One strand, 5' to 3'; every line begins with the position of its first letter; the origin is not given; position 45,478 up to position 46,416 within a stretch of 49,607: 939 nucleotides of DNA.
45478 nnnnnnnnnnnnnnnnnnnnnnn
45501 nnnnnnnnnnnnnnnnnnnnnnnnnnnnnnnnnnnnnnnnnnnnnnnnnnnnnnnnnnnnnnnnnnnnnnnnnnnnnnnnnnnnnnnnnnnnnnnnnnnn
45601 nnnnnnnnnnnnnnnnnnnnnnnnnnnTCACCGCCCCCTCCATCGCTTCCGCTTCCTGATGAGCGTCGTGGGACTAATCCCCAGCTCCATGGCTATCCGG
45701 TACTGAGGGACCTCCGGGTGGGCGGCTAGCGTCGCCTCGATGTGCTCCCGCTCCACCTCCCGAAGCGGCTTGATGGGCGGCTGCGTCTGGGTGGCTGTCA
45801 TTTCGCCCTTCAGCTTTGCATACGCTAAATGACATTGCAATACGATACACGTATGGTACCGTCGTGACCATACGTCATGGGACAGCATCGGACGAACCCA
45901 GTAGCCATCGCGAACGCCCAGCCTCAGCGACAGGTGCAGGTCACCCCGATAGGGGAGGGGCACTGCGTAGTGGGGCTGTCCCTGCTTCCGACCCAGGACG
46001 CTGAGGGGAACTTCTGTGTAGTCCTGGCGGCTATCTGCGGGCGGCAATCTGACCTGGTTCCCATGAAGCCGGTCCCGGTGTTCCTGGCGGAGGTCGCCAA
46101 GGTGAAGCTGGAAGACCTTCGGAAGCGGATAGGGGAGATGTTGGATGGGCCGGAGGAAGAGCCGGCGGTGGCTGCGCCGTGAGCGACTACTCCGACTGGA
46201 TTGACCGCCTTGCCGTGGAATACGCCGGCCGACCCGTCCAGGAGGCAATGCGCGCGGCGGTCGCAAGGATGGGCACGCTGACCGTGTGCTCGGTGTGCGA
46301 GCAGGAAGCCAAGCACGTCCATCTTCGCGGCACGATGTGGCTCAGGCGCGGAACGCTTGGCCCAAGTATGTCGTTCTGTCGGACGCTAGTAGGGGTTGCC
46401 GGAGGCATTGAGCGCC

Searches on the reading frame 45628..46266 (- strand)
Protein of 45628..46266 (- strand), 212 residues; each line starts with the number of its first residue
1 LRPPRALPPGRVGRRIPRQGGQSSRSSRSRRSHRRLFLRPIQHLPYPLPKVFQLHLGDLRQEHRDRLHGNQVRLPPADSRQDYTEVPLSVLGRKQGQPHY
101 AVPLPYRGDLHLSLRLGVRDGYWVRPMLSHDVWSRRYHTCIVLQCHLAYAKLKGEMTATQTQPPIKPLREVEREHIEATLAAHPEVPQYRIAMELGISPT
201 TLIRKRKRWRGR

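Call 46: search_protein_families(library=phrogs, proteins=[window:45628-46266:-], max_evalue=0.001)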
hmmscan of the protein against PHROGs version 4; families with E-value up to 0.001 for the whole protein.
window:45628-46266:- (212 aa): 0 families

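Call 71: search_protein_families(library=pfam, proteins=[window:45628-46266:-], max_evalue=0.01)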
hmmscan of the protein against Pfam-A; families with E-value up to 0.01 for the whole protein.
window:45628-46266:- (212 aa): 1 family
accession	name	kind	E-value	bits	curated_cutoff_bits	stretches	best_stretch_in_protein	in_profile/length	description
PF02954.25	HTH_8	-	1.1e-06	28.7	22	1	168-209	2-42/42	Bacterial regulatory protein, Fis family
